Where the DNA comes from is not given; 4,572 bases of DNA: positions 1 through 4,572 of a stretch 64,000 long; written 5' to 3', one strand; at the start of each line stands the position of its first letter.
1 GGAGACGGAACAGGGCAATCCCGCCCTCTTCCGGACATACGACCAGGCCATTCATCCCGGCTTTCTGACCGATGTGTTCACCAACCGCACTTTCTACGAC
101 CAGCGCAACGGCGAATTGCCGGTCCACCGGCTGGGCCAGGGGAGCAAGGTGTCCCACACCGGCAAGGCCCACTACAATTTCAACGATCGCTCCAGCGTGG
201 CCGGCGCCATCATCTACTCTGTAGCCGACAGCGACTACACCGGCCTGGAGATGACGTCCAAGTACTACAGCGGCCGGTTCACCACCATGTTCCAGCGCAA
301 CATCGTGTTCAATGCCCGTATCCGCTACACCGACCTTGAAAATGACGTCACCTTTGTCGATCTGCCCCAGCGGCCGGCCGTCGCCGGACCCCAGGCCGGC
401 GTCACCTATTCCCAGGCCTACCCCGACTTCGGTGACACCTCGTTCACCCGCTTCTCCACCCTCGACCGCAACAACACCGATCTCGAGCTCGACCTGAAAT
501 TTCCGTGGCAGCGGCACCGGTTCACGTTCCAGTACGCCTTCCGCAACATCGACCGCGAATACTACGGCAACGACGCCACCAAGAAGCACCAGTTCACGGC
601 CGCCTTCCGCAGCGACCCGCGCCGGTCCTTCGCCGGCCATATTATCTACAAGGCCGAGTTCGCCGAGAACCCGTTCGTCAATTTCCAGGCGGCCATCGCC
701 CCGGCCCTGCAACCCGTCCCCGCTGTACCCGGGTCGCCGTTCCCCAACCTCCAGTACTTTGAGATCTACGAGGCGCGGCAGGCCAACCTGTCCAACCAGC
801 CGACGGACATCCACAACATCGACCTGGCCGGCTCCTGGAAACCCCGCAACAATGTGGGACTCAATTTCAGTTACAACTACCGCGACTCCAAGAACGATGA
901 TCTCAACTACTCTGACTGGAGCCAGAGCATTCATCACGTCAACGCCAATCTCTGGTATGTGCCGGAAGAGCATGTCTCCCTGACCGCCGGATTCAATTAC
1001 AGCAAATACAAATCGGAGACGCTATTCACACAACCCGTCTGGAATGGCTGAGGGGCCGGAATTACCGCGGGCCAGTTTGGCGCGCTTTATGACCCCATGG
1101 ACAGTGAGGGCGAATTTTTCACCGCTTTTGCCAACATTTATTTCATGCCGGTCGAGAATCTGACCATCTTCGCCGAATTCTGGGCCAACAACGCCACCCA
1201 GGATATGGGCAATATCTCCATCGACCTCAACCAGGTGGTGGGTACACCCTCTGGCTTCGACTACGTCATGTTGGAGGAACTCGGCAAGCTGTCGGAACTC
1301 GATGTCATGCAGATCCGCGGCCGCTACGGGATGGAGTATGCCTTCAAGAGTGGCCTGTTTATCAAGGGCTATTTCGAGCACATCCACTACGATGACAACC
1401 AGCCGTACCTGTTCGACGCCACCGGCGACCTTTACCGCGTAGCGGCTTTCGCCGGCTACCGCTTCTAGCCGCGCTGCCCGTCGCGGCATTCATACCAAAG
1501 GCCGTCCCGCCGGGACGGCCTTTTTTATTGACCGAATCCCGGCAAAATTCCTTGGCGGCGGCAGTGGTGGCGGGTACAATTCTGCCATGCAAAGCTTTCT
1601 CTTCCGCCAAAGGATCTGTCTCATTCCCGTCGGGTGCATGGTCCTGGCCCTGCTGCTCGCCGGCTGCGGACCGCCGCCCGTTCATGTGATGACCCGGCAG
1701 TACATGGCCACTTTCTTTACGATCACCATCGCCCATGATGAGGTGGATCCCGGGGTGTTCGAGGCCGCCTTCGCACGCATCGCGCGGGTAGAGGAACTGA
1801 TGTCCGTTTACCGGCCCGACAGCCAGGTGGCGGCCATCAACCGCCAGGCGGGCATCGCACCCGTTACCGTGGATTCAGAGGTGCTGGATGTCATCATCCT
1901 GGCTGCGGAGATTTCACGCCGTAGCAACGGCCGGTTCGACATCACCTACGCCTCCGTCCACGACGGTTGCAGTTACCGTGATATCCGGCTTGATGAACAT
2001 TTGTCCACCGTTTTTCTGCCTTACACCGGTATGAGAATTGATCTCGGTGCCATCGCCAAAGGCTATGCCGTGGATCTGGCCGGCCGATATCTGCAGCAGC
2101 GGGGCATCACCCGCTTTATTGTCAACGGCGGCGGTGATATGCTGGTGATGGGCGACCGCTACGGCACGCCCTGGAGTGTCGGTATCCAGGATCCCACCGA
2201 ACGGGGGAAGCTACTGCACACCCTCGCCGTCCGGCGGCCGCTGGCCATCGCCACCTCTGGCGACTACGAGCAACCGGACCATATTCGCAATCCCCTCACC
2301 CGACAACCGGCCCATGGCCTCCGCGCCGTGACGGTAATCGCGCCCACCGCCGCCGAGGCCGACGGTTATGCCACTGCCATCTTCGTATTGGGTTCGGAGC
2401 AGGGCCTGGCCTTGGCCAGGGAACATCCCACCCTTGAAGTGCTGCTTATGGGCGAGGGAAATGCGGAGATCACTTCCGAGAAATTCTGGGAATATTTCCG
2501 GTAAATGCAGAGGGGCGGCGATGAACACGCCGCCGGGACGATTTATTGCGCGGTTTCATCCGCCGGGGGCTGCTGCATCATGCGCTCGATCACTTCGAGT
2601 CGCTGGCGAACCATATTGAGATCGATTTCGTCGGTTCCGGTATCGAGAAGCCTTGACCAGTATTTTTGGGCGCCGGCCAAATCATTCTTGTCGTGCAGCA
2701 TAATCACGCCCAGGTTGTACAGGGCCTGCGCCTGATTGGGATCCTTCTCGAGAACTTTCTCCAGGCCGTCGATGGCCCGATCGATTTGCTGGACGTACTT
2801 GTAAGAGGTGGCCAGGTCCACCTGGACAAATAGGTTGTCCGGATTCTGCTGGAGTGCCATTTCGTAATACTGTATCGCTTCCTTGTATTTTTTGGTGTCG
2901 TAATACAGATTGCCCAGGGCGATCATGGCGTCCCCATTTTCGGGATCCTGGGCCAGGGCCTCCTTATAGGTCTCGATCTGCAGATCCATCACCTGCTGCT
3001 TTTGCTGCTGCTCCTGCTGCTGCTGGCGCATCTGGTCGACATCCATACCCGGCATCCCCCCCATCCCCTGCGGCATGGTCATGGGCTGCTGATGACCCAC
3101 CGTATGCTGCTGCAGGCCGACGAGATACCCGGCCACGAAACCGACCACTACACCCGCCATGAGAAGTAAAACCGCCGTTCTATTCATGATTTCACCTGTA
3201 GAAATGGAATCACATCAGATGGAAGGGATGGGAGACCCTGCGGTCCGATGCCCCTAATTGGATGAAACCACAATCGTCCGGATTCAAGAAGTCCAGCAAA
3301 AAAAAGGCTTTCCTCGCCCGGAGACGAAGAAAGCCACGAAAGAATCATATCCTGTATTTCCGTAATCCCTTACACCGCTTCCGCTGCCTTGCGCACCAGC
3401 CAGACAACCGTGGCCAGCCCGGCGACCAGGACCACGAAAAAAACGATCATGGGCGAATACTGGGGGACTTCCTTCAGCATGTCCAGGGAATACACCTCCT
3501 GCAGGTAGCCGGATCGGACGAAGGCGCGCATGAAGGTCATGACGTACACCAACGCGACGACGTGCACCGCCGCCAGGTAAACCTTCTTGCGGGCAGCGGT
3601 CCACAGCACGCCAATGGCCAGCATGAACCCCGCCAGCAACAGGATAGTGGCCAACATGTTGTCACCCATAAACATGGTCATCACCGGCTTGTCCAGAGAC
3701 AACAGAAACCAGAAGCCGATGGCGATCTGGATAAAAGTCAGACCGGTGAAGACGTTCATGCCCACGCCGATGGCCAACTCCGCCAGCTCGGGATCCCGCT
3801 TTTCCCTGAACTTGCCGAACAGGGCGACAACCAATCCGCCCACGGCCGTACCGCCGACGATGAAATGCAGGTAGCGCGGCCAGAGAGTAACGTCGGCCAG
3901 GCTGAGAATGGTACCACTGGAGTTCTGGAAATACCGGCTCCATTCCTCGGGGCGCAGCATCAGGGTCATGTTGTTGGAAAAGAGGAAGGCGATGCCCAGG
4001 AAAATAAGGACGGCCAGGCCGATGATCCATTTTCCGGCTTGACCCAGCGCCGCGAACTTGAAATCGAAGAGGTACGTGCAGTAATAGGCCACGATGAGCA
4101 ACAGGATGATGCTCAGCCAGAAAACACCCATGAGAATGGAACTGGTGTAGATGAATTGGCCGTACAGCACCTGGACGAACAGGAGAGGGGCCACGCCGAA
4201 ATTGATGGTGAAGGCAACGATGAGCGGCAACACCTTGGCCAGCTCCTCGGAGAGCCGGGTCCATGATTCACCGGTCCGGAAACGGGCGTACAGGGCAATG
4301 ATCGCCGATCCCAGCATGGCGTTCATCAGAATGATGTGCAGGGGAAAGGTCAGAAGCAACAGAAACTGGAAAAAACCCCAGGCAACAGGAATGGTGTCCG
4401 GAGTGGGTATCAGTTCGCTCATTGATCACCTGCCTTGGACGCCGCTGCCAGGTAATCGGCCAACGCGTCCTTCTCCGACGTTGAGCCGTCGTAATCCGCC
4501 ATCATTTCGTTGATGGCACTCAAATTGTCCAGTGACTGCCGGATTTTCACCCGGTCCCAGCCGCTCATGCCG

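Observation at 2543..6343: Cytochrome bd-family subunit I fused to a tri-haem cytochrome c domain, lacking a Q-loop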

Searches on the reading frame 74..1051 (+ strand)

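Call 3: search_protein_families(library=pfam, proteins=[window:74-1051:+], max_evalue=0.01)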
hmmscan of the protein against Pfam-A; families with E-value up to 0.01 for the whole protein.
window:74-1051:+ (325 aa): 0 families

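Call 4: search_protein_families(library=ncbifam, proteins=[window:74-1051:+], max_evalue=0.01)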
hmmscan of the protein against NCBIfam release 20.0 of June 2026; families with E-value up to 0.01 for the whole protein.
window:74-1051:+ (325 aa): 1 family
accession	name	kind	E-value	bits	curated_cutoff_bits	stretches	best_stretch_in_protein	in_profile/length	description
NF041027.1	GSU2204_Se_pt_1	equivalog_domain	7e-81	272.7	350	1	1-325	252-580/580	GSU2204 family CXXCH-containing (seleno)protein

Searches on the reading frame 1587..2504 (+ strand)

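Call 3: search_protein_families(library=pfam, proteins=[window:1587-2504:+], max_evalue=0.01)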
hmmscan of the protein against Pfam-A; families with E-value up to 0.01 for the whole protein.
window:1587-2504:+ (305 aa): 1 family
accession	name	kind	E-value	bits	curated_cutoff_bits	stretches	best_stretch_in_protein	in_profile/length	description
PF02424.20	ApbE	-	6.5e-65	219.7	25.6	1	40-286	1-265/266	ApbE family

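Call 4: search_protein_families(library=ncbifam, proteins=[window:1587-2504:+], max_evalue=0.01)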
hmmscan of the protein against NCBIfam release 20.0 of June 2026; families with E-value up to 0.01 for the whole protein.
window:1587-2504:+ (305 aa): 2 families
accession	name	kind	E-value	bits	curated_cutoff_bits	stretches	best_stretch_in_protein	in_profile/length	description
NF007774.0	PRK10461.1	equivalog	2.3e-32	112.3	498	2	149-288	179-328/351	FAD:protein FMN transferase ApbE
NF003322.0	PRK04334.1-2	equivalog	2.5e-06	26.7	290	1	153-265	94-199/295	hypothetical protein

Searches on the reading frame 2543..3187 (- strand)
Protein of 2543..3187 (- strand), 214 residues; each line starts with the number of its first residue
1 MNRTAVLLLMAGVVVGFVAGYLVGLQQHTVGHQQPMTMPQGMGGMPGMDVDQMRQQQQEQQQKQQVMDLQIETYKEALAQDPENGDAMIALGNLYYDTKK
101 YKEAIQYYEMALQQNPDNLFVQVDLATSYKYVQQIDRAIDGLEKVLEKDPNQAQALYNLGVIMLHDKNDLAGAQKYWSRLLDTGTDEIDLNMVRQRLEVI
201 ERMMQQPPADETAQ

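Call 3: search_protein_families(library=pfam, proteins=[window:2543-3187:-], max_evalue=0.01)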
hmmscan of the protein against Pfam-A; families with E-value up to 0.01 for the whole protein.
window:2543-3187:- (214 aa): 23 families
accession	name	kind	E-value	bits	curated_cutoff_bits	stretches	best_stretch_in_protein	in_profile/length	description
PF13432.12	TPR_16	-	4.1e-17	62.7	32.7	2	72-118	18-64/65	Tetratricopeptide repeat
PF14559.12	TPR_19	-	5.8e-16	59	25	3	72-118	12-58/68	Tetratricopeptide repeat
PF13431.12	TPR_17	-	1.4e-15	56.6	24.4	2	74-106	2-34/34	Tetratricopeptide repeat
PF00515.34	TPR_1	-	2.9e-15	55.8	27.8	1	87-118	3-34/34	Tetratricopeptide repeat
PF07719.23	TPR_2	-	5.4e-15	54.6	27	1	86-118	2-34/34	Tetratricopeptide repeat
PF13414.12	TPR_11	-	2.7e-14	53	26.8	3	92-118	1-27/42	TPR repeat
PF13428.12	TPR_14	-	8e-13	48.1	23.5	1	87-126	3-42/44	Tetratricopeptide repeat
PF23914.1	TPR_CcmH_CycH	-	4.6e-11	43.2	42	1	52-182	18-149/158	Cytochrome c-type biogenesis protein H TPR domain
PF13424.12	TPR_12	-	1.1e-10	42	30.1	2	74-113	33-73/77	Tetratricopeptide repeat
PF13174.12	TPR_6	-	1.5e-09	38.3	26.3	1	86-117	1-32/33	Tetratricopeptide repeat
PF24575.1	TPR_Slam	-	4.8e-09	37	35.2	1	61-129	25-91/104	Surface lipoprotein assembly modifier, N-terminal TPR repeats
PF14561.12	TPR_20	-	9.4e-09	35.9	25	2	108-153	11-56/90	Tetratricopeptide repeat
PF25068.1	ARM_TT21_4th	-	7.8e-08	33.2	30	1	91-153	5-66/153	Tetratricopeptide repeat protein 21 forth ARM domain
PF13181.12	TPR_8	-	9.8e-08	32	25.7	1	86-118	2-34/34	Tetratricopeptide repeat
PF13176.12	TPR_7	-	6.3e-07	29.4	27.9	1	87-117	1-31/36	Tetratricopeptide repeat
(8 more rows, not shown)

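Call 4: search_protein_families(library=ncbifam, proteins=[window:2543-3187:-], max_evalue=0.01)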
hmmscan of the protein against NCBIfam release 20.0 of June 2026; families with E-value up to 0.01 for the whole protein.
window:2543-3187:- (214 aa): 32 families (the best 25 are shown)
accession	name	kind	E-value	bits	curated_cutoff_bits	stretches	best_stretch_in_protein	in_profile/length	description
NF040959.1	MamA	equivalog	4.8e-13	49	200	1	58-168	44-154/204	magnetosome protein MamA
TIGR02917.1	PEP_TPR_lipo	equivalog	6.7e-13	47.4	312.2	1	70-176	722-825/899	XrtA/PEP-CTERM system TPR-repeat protein PrsT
NF033920.0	C39_PA2778_fam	equivalog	5e-11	42.5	150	2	61-126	166-231/255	PA2778 family cysteine peptidase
NF047371.1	FlcA_CTERM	equivalog_domain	5.3e-11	41.7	300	1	55-185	403-538/646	periplasmic flagellar collar protein FlcA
NF008757.0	PRK11788.1-5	equivalog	1.3e-09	37.7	363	1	55-165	184-295/388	lipopolysaccharide assembly protein LapB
TIGR02521.1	type_IV_pilW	equivalog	2e-09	37.4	154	2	65-118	45-98/234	type IV pilus biogenesis/stability protein PilW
NF008756.0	PRK11788.1-4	equivalog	4e-09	36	474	1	58-179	187-307/389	lipopolysaccharide assembly protein LapB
NF033762.1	social_mot_Tgl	equivalog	9.9e-09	34.9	225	1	70-184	85-200/252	social motility TPR repeat lipoprotein Tgl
NF053607.1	CHU_0125_OmpA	equivalog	1.2e-08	33.9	620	1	92-203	26-136/639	CHU_0125 family OmpA-like outer membrane integrity protein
TIGR02552.1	LcrH_SycD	equivalog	1.5e-07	31.2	104.8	1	80-153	47-120/136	SycD/LcrH family type III secretion system chaperone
TIGR00540.1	TPR_hemY_coli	hypoth_equivalog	2.2e-07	30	142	1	65-119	309-360/385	heme biosynthesis-associated TPR protein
NF033758.1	gliding_GltE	equivalog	2.6e-07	30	225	1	71-192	242-363/411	adventurous gliding motility TPR repeat lipoprotein GltE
NF002725.1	PRK02603.1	equivalog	6.8e-07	29.5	143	1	100-165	50-118/173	photosystem I assembly protein Ycf3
TIGR00990.1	3a0801s09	subfamily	1.1e-06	27.6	757.25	1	73-173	387-486/615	mitochondrial import receptor subunit TOM70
TIGR02795.1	tol_pal_ybgF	equivalog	6.6e-06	26.7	90.1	1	72-154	26-111/119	tol-pal system protein YbgF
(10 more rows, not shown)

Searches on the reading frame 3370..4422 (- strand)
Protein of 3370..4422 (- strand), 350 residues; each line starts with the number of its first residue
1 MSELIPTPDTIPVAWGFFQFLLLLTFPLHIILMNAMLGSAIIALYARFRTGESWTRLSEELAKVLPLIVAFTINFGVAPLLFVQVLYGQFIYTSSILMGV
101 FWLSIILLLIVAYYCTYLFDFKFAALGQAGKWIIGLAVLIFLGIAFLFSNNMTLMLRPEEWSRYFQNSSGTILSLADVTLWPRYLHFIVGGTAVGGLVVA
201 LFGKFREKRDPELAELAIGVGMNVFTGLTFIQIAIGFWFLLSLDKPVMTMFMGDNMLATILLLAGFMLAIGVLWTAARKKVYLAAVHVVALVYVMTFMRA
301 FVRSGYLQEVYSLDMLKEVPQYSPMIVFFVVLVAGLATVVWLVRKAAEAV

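Call 3: search_protein_families(library=pfam, proteins=[window:3370-4422:-], max_evalue=0.01)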
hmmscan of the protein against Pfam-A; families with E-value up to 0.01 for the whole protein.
window:3370-4422:- (350 aa): 0 families

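Call 4: search_protein_families(library=ncbifam, proteins=[window:3370-4422:-], max_evalue=0.01)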
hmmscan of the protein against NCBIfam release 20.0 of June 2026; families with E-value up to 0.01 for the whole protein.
window:3370-4422:- (350 aa): 0 families

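Call 10: find_homologous_proteins(query=window:3370-4422:-, max_evalue=0.001)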
Query window:3370-4422:- (350 aa): 1558 proteins with E <= 0.001 among 8000 candidates; the best 120 are listed.
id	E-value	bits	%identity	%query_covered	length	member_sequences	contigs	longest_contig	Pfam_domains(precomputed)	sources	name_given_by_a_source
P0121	5.7e-219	744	100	100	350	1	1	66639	-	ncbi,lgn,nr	ncbi:MAG: hypothetical protein JXQ27_00150 [Acidobacteria bacterium]|nr:hypothetical protein [Acidob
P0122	6.3e-194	662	88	100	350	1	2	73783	-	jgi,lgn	-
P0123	1.1e-189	648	85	100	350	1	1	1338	-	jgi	jgi:hypothetical protein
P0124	1.6e-129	450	58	100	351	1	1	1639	-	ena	-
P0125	6.1e-129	448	62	99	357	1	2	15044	-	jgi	jgi:hypothetical protein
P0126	7.5e-127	441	59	99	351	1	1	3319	-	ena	-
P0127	2.7e-125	436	60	99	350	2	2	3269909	-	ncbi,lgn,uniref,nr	ncbi:hypothetical protein [Desulfuromonas sp. AOP6]|uniref:hypothetical protein n=1 Tax=Desulfuromon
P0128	3.3e-125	436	59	99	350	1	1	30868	-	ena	-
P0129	5.3e-125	435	58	99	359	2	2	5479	-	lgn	-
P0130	6.1e-125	435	58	99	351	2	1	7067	-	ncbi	ncbi:MAG TPA: hypothetical protein VF795_00030 [Desulfuromonadaceae bacterium]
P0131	8.0e-125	435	59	99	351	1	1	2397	-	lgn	-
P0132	2.0e-124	433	57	99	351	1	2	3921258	-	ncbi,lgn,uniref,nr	ncbi:hypothetical protein [Geobacter sp. AOG2]|uniref:hypothetical protein n=1 Tax=Geobacter sp. AOG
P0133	2.5e-124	433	60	99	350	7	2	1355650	-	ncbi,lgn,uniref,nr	ncbi:hypothetical protein MJO47_12595 [Desulfuromonas sp. KJ2020]|uniref:hypothetical protein n=1 Ta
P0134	3.8e-124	433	58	100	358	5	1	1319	-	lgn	-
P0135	6.0e-124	432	59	99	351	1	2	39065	-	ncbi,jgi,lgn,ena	-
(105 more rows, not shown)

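Call 15: search_solved_structures(query=A2, max_evalue=10, show_alignments=2)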
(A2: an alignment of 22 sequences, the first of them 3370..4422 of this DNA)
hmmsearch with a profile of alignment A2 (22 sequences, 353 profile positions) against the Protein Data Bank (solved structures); distinct sequences matched with E-value up to 10: 5.
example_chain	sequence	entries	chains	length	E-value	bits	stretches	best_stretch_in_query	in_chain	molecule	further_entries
3f3y_A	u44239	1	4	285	0.31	13.3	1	141-173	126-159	Bile salt sulfotransferase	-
4ifb_A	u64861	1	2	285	0.32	13.3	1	141-173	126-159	Bile salt sulfotransferase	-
1efh_A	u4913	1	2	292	0.32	13.3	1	141-173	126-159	HYDROXYSTEROID SULFOTRANSFERASE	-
1ov4_A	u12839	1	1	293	0.33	13.3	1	141-173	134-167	Alcohol sulfotransferase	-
1j99_A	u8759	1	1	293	0.35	13.2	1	141-173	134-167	ALCOHOL SULFOTRANSFERASE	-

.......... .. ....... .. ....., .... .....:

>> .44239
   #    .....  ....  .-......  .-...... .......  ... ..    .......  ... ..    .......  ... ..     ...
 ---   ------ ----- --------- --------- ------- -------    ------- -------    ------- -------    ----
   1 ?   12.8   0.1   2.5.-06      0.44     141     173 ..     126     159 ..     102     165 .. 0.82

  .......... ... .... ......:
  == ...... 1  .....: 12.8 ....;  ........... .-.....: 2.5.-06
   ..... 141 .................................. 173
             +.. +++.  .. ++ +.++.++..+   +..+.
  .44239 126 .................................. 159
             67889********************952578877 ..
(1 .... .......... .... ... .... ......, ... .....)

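Call 56: predict_structure(alignment_id=A4)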
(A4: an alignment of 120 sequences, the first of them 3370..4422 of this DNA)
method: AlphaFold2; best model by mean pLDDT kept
length: 350 residues; sequences in the alignment: 120
mean_pLDDT: 90.4   pTM: 0.86
mean pLDDT of the five models: 90.4, 89.5, 87.1, 86.5, 83.0
residues with pLDDT >= 90: 240; 70-90: 89; 50-70: 19; < 50: 2
segments of 3 or more residues with pLDDT < 50: none
pLDDT, mean of each block of 10 residues (from residue 1): 65 89 93 97 96 95 95 90 86 61 86 96 91 97 92 84 71 82 96 98 96 97 98 96 94 96 97 96 97 95 91 89 82 90 90
secondary structure, 60 per line:
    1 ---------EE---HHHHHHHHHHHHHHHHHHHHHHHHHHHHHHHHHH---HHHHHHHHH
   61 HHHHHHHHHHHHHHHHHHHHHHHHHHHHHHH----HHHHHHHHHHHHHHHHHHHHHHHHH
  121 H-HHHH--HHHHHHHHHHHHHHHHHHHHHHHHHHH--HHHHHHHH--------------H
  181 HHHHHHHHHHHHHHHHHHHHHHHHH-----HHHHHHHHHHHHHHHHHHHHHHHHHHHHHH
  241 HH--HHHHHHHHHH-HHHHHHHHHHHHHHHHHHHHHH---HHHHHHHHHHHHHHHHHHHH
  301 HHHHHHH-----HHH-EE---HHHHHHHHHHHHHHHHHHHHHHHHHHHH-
elements in order: H15-48 H52-91 H96-121 H123-126 H129-155 H158-165 H180-205 H211-242 H245-254 H256-277 H281-307 H322-349

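Call 63: find_encoding_contigs(protein=P0122, flank=8000, max_places=2)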
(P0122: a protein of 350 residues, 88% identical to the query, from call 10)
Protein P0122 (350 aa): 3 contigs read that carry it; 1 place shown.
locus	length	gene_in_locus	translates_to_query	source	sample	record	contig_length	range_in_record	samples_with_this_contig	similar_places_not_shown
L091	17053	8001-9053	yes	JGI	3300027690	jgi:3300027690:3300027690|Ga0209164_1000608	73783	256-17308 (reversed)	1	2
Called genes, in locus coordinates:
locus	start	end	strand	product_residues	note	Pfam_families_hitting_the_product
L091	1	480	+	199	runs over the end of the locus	PF01196:Ribosomal_L17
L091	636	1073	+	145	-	PF00011:HSP20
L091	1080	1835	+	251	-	-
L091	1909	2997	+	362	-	PF01924:HypD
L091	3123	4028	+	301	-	PF03781:FGE-sulfatase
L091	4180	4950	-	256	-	PF13641:Glyco_tranf_2_3 (weak), PF00535:Glycos_transf_2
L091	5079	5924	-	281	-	-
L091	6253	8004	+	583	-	PF01654:Cyt_bd_oxida_I (weak), PF02167:Cytochrom_C1 (faint), PF00034:Cytochrom_C (faint), PF13442:Cytochrome_CBB3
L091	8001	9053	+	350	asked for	-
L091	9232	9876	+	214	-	PF23914:TPR_CcmH_CycH, PF13424:TPR_12 (weak), PF13414:TPR_11 (weak), PF13432:TPR_16, PF14559:TPR_19, PF00515:TPR_1, PF07719:TPR_2 (weak), PF25068:ARM_TT21_4th (weak), +6 more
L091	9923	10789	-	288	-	PF02424:ApbE, PF27030:AbpE_bact (faint)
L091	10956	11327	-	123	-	-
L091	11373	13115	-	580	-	-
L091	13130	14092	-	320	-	PF14522:Cytochrome_C7 (faint), PF22113:Mtrc-MtrF_II-IV_dom (faint), PF22678:Cytochrom_c_NrfB-like, PF14537:Cytochrom_c3_2 (weak), PF09699:Paired_CXXCH_1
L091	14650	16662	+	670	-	PF14522:Cytochrome_C7 (faint), PF14537:Cytochrom_c3_2 (faint), PF01292:Ni_hydr_CYTB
